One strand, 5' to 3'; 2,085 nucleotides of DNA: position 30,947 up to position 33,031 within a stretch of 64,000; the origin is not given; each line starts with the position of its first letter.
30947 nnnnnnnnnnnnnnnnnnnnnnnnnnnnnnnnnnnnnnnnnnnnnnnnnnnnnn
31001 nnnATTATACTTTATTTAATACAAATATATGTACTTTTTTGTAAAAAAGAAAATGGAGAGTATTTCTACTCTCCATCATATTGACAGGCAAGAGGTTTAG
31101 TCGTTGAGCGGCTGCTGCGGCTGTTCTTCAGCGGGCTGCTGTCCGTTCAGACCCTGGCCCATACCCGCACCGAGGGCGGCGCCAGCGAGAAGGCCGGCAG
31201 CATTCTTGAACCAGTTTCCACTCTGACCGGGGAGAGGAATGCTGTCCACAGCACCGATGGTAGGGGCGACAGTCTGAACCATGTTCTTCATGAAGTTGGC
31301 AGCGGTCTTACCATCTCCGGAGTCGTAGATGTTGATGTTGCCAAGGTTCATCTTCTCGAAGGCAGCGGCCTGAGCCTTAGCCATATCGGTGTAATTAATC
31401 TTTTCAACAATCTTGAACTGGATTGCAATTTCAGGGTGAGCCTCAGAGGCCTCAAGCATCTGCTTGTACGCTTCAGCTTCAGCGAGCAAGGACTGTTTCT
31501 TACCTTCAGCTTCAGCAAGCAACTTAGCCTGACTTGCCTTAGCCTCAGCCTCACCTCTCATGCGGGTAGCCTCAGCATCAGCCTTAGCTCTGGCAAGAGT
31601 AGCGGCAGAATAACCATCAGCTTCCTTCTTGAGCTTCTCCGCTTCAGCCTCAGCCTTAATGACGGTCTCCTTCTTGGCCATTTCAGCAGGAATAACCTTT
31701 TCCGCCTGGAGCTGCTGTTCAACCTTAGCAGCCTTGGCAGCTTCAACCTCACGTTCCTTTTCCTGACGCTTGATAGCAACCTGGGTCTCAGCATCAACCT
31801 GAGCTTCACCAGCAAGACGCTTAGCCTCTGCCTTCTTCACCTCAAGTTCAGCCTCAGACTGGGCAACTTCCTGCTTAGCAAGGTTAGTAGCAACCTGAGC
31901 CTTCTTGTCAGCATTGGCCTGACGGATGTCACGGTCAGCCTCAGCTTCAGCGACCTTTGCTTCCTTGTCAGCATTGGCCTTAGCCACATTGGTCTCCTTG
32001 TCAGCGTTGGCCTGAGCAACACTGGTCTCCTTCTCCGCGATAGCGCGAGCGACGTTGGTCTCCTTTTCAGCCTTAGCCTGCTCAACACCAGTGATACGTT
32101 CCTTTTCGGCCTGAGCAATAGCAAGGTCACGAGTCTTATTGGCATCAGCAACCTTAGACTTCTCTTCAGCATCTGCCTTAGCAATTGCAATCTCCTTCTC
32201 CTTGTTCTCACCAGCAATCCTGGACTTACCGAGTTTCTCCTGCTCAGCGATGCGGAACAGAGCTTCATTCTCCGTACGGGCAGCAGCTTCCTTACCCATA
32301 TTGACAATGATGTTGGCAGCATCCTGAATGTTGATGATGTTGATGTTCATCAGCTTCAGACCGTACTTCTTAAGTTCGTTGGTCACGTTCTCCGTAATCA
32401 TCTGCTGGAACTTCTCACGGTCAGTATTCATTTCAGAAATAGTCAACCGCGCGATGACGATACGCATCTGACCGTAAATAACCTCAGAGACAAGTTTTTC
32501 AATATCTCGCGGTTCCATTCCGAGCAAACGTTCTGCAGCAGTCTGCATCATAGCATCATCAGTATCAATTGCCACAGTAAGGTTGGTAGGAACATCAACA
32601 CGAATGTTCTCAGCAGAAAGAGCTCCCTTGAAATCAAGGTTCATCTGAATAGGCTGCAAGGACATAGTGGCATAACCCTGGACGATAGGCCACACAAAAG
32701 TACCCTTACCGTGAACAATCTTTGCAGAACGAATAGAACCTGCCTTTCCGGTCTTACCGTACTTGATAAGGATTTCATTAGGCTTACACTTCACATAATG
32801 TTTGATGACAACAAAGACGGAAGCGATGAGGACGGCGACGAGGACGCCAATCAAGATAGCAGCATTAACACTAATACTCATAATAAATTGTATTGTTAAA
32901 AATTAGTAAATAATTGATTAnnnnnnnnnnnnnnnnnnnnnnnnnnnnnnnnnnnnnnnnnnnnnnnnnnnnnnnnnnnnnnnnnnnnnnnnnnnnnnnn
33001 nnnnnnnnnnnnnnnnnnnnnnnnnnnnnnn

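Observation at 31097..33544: GC-rich flotillin (SPFH) - NfeD operon embedded in an AT-rich phage genome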

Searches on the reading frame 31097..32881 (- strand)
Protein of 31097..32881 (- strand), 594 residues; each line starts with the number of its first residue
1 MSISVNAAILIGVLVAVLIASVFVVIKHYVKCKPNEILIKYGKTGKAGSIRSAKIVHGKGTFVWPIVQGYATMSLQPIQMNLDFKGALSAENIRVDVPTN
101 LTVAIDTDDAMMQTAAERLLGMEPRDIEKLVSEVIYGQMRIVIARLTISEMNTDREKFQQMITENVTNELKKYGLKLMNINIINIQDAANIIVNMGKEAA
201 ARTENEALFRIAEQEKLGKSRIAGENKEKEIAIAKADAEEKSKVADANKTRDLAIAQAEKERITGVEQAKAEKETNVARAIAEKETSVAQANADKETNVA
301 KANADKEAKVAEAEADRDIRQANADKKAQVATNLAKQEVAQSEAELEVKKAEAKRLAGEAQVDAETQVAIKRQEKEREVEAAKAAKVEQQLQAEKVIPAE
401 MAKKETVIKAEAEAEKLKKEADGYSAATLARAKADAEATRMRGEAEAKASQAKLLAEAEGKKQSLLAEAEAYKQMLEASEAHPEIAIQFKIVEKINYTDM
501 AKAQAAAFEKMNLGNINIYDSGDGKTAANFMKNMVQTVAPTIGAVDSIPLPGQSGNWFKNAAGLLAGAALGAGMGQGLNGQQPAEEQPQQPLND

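Call 3: search_protein_families(library=pfam, proteins=[window:31097-32881:-], max_evalue=0.01)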
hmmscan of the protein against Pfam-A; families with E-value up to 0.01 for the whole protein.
window:31097-32881:- (594 aa): 3 families
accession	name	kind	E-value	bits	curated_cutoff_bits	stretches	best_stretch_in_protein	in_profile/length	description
PF01145.31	Band_7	-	1.2e-25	91.1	23.6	1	32-216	3-176/176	SPFH domain / Band 7 family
PF13421.11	Band_7_1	-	0.0028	17.8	24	1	124-198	130-206/211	SPFH domain-Band 7 family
PF15975.10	Flot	-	0.0079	16.7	27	1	444-525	1-79/124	Flotillin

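Call 5: search_protein_families(library=phrogs, proteins=[window:31097-32881:-], max_evalue=0.01)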
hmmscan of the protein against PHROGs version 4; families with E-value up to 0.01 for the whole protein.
window:31097-32881:- (594 aa): 1 family
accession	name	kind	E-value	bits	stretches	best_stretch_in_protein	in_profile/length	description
phrog_200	-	other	6.3e-09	36.4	1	10-265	82-317/379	lipoprotein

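Call 6: search_protein_families(library=ncbifam, proteins=[window:31097-32881:-], max_evalue=0.1)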
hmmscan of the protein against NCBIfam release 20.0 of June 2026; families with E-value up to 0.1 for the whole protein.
window:31097-32881:- (594 aa): 1 family
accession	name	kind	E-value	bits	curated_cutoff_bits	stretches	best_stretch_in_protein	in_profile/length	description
NF058507.1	FlotScfldFlot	equivalog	3e-44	151.9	700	2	10-282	2-274/477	flotillin lipid rafts scaffold protein FloT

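Call 9: search_dna_similar(query=window:31097-32881:-, collection=phages, mode=protein, max_rows=30)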
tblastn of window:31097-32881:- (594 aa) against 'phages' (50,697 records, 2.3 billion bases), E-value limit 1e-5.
Records with a match: 6; places in all: 6; records where one place covers at least 80% of the query: 1.
Best place of each record, by identity: <60% 6.
By first word of the organism name: Enterococcus 2; Bacteriophage 2; phage 1; Vibrio 1.
By host as written in the record: - 4; Vibrio parahaemolyticus ATCC 17802 1; Enterococcus faecalis 1.
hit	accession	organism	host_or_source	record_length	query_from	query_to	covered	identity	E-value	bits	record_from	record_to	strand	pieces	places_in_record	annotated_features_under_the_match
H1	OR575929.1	phage csAssE-Sib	human gut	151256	13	550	91%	40.8%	3e-90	311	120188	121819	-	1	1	flotillin family protein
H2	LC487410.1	Vibrio phage KIT04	Vibrio parahaemolyticus ATCC 17802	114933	26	297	46%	33.1%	3e-23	111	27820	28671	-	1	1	flotillin family protein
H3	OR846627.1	Enterococcus phage Efs 1-1-1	Enterococcus faecalis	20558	11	295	48%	25.9%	3e-11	73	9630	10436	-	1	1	record has no annotation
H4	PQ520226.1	Enterococcus phage IME_EF3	-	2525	33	295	44%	26.8%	3e-10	69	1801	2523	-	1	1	record has no annotation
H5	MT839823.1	Bacteriophage sp.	human fecal samples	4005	9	178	29%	28.7%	5e-6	56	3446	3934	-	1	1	record has no annotation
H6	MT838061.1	Bacteriophage sp.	human fecal samples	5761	453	550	16%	36.7%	1e-8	64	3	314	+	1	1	record has no annotation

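Call 11: get_annotated_region(hit=H1, flank=8000)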
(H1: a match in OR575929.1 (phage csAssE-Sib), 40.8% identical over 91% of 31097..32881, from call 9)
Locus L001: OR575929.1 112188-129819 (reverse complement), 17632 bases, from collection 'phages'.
description: Phage csAssE-Sib, complete genome.
organism: phage csAssE-Sib (NCBI taxid 3092639)
taxonomy: Viruses; Duplodnaviria; Heunggongvirae; Uroviricota; Caudoviricetes
host: -; source: human gut; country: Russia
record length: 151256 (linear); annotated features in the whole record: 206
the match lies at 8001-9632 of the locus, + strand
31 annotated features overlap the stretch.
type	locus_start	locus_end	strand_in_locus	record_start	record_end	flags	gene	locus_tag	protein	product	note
CDS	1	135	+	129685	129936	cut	-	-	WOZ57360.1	hypothetical protein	-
CDS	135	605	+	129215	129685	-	-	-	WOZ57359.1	NinG protein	-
CDS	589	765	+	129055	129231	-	-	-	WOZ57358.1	hypothetical protein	-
CDS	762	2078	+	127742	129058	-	-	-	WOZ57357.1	DNA replication factor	-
CDS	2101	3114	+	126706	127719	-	-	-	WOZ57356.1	DNA primase/helicase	DNA primase/helicase; zinc-biding domain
CDS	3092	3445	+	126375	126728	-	-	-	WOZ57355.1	hypothetical protein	-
CDS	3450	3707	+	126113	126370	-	-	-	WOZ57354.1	hypothetical protein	-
CDS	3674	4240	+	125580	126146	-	-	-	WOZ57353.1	zinc-finger-containing domain protein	zinc-finger-containing domain protein, DNA-binding, transcription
CDS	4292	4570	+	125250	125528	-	-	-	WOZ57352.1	hypothetical protein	-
CDS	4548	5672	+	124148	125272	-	-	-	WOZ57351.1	DnaB-like replicative helicase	DNAB-Like Replicative Helicase; ATPase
CDS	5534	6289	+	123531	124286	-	-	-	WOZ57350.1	hypothetical protein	-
CDS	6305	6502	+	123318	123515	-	-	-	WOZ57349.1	hypothetical protein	-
CDS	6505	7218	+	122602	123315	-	-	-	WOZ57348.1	hypothetical protein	-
CDS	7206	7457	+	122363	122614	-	-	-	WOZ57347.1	acyl carrier protein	-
CDS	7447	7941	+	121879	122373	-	-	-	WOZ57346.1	transmembrane protein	hypothetical protein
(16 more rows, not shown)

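Call 12: get_annotated_region(hit=H2, flank=4000)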
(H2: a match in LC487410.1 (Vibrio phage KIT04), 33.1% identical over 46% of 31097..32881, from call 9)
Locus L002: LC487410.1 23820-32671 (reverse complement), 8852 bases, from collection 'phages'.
description: Vibrio phage KIT04 DNA, complete genome.
organism: Vibrio phage KIT04 (NCBI taxid 2508207)
taxonomy: Viruses; Duplodnaviria; Heunggongvirae; Uroviricota; Caudoviricetes; Demerecviridae; Ermolyevavirinae
host: Vibrio parahaemolyticus ATCC 17802; source: tissue of mussel; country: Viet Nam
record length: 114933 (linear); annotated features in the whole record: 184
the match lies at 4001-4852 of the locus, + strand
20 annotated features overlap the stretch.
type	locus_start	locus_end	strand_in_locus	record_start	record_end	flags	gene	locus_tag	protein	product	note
CDS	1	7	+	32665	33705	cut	-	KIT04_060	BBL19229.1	hypothetical protein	-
CDS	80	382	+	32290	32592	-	-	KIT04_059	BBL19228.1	hypothetical protein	-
CDS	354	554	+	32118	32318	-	-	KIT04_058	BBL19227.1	hypothetical protein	-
CDS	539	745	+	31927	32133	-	-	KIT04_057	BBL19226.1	hypothetical protein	-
CDS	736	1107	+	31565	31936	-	-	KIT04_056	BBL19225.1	hypothetical protein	-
CDS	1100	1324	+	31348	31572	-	-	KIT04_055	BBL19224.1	hypothetical protein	-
CDS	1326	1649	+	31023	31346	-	-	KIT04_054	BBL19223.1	hypothetical protein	-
CDS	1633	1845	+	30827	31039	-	-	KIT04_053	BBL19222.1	hypothetical protein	-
CDS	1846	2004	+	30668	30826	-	-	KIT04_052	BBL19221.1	hypothetical protein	-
CDS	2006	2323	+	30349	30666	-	-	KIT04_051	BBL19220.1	hypothetical protein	-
CDS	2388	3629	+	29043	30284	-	-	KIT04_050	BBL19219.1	hypothetical protein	-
CDS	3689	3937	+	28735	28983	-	-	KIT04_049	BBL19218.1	hypothetical protein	-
CDS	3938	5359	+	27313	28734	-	-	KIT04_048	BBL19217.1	flotillin family protein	-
CDS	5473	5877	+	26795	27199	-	-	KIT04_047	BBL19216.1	hypothetical protein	-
CDS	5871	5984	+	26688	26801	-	-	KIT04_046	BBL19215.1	hypothetical protein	-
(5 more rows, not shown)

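Call 13: find_homologous_proteins(query=window:31097-32881:-)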
Query window:31097-32881:- (594 aa): 6452 proteins with E <= 0.001 among 8000 candidates; the best 120 are listed.
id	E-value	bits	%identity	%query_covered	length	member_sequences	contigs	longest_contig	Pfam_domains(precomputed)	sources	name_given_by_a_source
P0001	0.0e+0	1167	96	100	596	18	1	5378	PF01145.32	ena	-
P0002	3.1e-296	1001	83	99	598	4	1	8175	PF01145.32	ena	-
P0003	1.7e-286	969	83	95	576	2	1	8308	PF01145.32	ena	-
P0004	2.6e-284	962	82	99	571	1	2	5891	PF01145.32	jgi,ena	-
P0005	3.9e-284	961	81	100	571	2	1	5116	PF01145.32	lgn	-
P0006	5.4e-284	961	82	99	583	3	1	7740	PF01145.32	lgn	-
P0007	1.1e-283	960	83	95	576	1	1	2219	PF01145.32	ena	-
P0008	4.4e-283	958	84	95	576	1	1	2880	PF01145.32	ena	-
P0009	7.4e-283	957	82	100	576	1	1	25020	PF01145.32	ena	-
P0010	1.1e-282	957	83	95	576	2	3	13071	PF01145.32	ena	-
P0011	2.6e-282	955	81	100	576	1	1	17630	PF01145.32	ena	-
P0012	2.7e-282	955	83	95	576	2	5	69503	PF01145.32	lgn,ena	-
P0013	2.9e-282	955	82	100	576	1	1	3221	PF01145.32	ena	-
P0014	3.2e-282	955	81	100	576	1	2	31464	PF01145.32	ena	-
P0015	3.6e-282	955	81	100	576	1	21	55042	PF01145.32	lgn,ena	-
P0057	5.4e-252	855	75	97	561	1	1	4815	PF01145.32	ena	-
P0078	9.5e-140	485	48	91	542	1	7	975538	PF01145.32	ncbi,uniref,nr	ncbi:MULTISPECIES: flotillin family protein [Parabacteroides]|uniref:flotillin family protein n=1 Ta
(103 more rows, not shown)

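Call 16: find_encoding_contigs(protein=P0012, flank=10000, max_places=3)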
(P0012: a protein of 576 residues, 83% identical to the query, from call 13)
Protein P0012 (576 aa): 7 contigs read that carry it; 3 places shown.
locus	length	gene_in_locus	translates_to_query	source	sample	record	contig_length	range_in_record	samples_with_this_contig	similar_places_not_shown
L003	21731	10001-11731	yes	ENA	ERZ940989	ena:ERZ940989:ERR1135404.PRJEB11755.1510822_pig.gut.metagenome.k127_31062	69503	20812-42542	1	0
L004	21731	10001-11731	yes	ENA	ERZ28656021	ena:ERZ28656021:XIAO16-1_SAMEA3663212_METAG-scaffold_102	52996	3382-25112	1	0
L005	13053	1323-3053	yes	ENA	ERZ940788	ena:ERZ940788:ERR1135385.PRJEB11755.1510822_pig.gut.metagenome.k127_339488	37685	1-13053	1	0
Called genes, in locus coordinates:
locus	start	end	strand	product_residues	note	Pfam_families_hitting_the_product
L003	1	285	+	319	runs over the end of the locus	PF01073:3Beta_HSD, PF01370:Epimerase, PF04321:RmlD_sub_bind, PF16363:GDP_Man_Dehyd (weak), PF02719:Polysacc_synt_2 (weak)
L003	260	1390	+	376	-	PF00106:adh_short (faint), PF01370:Epimerase, PF02719:Polysacc_synt_2, PF04321:RmlD_sub_bind, PF01073:3Beta_HSD, PF07993:NAD_binding_4, PF16363:GDP_Man_Dehyd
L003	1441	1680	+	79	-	-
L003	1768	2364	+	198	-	-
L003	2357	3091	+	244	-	PF10263:SprT-like (weak)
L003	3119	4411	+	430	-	PF22745:Nlig-Ia, PF01653:DNA_ligase_aden, PF03120:OB_DNA_ligase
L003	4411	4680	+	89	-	-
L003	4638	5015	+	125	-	-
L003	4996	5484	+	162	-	-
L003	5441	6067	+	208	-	-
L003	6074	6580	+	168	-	PF02142:MGS (weak)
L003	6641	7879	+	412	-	PF00535:Glycos_transf_2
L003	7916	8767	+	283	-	PF03119:DNA_ligase_ZBD (weak), PF14520:HHH_5 (faint), PF12826:HHH_2 (weak), PF00533:BRCT, PF12738:PTCB-BRCT (faint)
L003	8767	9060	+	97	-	-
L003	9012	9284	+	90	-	PF11753:DUF3310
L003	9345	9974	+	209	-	PF28024:SPW_0924 (faint)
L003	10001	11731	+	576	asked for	PF01145:Band_7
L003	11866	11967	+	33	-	-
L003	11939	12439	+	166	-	PF18143:HAD_SAK_2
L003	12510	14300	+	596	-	PF00270:DEAD (faint), PF04851:ResIII, PF13307:Helicase_C_2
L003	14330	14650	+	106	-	-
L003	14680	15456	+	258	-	PF04542:Sigma70_r2 (weak)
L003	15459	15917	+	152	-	-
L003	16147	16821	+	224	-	-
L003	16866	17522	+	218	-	PF00149:Metallophos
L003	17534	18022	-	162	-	-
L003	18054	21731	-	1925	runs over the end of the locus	-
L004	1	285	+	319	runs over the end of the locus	PF01073:3Beta_HSD, PF01370:Epimerase, PF04321:RmlD_sub_bind, PF16363:GDP_Man_Dehyd (weak), PF02719:Polysacc_synt_2 (weak)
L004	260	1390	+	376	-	PF00106:adh_short (faint), PF01370:Epimerase, PF02719:Polysacc_synt_2, PF04321:RmlD_sub_bind, PF01073:3Beta_HSD, PF07993:NAD_binding_4, PF16363:GDP_Man_Dehyd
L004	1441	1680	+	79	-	-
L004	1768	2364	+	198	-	-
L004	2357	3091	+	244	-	PF10263:SprT-like (weak)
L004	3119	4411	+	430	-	PF22745:Nlig-Ia, PF01653:DNA_ligase_aden, PF03120:OB_DNA_ligase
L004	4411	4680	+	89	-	-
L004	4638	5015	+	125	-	-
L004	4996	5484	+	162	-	-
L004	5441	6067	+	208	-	-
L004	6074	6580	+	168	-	PF02142:MGS (weak)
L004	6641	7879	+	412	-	PF00535:Glycos_transf_2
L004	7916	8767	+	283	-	PF03119:DNA_ligase_ZBD (weak), PF14520:HHH_5 (faint), PF12826:HHH_2 (weak), PF00533:BRCT, PF12738:PTCB-BRCT (faint)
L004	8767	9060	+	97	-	-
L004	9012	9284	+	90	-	PF11753:DUF3310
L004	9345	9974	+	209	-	PF28024:SPW_0924 (faint)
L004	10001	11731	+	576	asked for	PF01145:Band_7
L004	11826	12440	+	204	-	-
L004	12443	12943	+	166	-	PF18143:HAD_SAK_2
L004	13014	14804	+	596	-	PF00270:DEAD (faint), PF04851:ResIII, PF13307:Helicase_C_2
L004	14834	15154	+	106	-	-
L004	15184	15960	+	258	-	PF04542:Sigma70_r2 (weak)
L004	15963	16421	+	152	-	-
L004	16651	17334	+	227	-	-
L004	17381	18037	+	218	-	PF00149:Metallophos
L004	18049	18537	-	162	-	-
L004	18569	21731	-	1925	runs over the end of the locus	-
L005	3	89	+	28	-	?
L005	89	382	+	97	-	-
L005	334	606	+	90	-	PF11753:DUF3310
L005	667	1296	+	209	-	PF28024:SPW_0924 (faint)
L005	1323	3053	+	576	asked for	PF01145:Band_7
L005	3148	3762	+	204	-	-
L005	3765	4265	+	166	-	PF18143:HAD_SAK_2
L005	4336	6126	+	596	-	PF00270:DEAD (faint), PF04851:ResIII, PF13307:Helicase_C_2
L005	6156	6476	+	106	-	-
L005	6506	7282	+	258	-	PF04542:Sigma70_r2 (weak)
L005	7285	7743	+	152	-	-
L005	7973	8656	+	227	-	-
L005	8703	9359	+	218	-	PF00149:Metallophos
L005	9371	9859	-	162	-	-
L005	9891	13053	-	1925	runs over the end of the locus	-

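Call 17: find_encoding_contigs(protein=P0078, flank=5000, max_places=2)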
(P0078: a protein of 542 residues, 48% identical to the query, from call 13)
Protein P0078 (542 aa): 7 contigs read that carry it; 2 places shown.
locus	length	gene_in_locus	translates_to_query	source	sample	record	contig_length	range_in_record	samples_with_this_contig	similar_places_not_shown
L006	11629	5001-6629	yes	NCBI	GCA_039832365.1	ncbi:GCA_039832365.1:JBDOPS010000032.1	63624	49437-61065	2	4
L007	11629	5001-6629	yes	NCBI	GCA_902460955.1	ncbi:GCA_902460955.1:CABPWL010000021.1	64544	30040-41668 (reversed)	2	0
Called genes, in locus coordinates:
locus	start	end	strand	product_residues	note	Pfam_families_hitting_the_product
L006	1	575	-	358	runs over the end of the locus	PF00583:Acetyltransf_1, PF13508:Acetyltransf_7 (faint), PF13420:Acetyltransf_4 (faint), PF13302:Acetyltransf_3, PF00583:Acetyltransf_1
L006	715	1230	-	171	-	PF13505:OMP_b-brl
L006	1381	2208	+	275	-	PF02548:Pantoate_transf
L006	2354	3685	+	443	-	PF01656:CbiA, PF13500:AAA_26, PF07685:GATase_3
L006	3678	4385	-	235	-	PF08713:DNA_alkylation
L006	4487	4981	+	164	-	-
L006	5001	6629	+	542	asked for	PF01145:Band_7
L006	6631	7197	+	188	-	PF01923:Cob_adeno_trans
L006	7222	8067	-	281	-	PF02811:PHP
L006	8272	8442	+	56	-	-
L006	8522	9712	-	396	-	PF00155:Aminotran_1_2, PF00202:Aminotran_3 (weak)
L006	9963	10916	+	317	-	PF01370:Epimerase, PF04321:RmlD_sub_bind, PF16363:GDP_Man_Dehyd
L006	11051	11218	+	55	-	-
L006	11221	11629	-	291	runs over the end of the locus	PF01263:Aldose_epim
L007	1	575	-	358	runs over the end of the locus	PF00583:Acetyltransf_1, PF13508:Acetyltransf_7 (faint), PF13420:Acetyltransf_4 (faint), PF13302:Acetyltransf_3, PF00583:Acetyltransf_1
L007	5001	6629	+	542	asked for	PF01145:Band_7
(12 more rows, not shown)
